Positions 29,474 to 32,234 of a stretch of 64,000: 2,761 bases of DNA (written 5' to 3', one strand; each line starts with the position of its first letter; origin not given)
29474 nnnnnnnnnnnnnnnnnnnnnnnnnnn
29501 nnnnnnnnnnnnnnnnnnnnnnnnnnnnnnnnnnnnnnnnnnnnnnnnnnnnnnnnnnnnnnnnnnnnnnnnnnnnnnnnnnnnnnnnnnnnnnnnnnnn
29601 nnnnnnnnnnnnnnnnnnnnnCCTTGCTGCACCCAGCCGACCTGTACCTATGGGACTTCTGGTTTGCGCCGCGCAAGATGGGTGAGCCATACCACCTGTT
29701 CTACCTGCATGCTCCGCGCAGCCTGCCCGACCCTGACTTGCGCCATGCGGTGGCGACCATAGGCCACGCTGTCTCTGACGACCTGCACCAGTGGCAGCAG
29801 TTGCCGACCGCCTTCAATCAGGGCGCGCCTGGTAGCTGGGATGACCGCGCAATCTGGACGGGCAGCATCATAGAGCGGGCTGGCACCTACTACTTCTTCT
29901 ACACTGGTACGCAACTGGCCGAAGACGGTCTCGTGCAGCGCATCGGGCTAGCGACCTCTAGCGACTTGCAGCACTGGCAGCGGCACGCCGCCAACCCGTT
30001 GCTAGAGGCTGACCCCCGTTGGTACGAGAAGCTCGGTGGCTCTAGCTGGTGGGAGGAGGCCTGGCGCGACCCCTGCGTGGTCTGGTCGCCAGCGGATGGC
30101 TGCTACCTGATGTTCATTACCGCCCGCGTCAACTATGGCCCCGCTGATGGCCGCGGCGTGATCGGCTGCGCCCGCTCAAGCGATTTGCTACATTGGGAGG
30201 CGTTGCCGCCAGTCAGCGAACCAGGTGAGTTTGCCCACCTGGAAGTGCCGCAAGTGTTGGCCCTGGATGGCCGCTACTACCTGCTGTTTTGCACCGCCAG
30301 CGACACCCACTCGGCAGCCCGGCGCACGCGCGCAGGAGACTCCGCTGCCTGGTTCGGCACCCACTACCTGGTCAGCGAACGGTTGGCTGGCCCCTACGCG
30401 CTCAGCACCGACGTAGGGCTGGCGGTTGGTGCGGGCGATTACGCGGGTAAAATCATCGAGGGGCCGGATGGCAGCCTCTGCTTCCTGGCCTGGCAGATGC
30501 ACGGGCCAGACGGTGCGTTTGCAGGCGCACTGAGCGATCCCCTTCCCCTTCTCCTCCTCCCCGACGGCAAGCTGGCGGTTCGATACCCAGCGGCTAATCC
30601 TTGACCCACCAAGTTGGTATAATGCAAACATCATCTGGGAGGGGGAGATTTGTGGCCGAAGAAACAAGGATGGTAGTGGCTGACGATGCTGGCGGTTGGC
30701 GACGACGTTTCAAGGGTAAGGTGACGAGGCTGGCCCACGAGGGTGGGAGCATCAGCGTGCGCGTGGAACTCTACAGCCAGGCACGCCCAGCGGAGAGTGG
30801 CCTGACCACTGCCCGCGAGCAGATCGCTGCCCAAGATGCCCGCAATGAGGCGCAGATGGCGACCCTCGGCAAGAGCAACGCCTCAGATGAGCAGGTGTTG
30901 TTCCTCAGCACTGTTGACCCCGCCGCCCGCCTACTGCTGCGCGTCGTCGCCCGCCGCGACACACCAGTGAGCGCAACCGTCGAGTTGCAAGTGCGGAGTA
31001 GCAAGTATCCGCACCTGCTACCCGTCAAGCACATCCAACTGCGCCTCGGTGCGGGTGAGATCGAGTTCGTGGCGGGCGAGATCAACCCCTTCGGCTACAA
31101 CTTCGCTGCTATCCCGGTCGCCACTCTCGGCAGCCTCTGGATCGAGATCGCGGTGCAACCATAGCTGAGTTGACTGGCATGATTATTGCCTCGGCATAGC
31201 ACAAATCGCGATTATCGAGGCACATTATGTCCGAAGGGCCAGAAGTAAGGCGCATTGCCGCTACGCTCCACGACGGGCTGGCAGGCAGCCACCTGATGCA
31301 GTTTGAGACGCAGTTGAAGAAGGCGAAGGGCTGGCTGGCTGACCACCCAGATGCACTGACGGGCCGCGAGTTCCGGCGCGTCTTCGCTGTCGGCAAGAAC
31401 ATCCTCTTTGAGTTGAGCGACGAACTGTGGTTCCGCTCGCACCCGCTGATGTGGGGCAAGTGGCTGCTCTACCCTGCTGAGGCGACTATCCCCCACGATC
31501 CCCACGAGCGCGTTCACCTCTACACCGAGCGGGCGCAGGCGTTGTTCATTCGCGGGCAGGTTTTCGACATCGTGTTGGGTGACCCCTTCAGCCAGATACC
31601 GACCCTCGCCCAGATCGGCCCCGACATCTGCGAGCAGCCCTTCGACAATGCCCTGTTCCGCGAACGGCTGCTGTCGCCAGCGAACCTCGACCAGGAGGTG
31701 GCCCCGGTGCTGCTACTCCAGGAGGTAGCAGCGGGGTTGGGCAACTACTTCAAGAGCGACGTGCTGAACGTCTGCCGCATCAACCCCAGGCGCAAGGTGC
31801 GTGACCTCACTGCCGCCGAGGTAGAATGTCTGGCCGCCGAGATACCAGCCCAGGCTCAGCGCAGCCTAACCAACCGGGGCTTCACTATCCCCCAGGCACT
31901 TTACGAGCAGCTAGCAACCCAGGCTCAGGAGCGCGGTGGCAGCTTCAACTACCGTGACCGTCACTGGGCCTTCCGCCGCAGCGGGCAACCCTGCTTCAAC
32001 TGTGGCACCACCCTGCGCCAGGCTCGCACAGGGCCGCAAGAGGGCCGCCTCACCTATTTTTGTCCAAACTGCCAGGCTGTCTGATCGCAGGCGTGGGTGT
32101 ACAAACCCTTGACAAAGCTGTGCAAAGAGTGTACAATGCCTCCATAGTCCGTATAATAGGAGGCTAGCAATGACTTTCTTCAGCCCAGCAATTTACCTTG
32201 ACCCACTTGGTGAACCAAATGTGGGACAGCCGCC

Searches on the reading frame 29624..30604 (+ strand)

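Call 14: search_protein_families(library=pfam, proteins=[window:29624-30604:+], max_evalue=0.001)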
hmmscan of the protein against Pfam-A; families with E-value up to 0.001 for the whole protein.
window:29624-30604:+ (326 aa): 3 families
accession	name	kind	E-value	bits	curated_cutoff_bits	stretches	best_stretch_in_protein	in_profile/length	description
PF00251.26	Glyco_hydro_32N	-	4.7e-22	79.4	22.1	1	20-290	19-268/307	Glycosyl hydrolases family 32 N-terminal domain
PF04616.20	Glyco_hydro_43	-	5.1e-14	52.7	32.2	2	50-116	39-104/288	Glycosyl hydrolases family 43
PF02435.22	Glyco_hydro_68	-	1.9e-05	24.2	27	0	178-269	265-353/424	Levansucrase/Invertase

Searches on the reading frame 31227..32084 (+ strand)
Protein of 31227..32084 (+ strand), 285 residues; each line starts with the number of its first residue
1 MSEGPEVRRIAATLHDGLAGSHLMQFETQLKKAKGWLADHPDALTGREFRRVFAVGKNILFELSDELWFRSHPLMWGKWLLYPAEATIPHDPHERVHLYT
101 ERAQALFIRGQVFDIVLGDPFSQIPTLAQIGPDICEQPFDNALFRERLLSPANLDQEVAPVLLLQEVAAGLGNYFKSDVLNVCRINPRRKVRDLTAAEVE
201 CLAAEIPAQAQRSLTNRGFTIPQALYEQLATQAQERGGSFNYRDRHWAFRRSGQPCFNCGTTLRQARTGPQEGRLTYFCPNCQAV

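Call 14: search_protein_families(library=pfam, proteins=[window:31227-32084:+], max_evalue=0.001)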
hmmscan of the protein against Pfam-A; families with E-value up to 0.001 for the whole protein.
window:31227-32084:+ (285 aa): 3 families
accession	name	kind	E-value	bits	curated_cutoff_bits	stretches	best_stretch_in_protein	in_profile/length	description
PF01149.29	Fapy_DNA_glyco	-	5.7e-12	46.7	25.5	1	1-107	1-107/117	Formamidopyrimidine-DNA glycosylase N-terminal domain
PF06831.19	H2TH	-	1.2e-09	38.5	34.7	1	130-215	1-83/93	Formamidopyrimidine-DNA glycosylase H2TH domain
PF06827.20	zf-FPG_IleRS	-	0.0002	21.5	21.3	1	253-285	1-30/30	Zinc finger found in FPG and IleRS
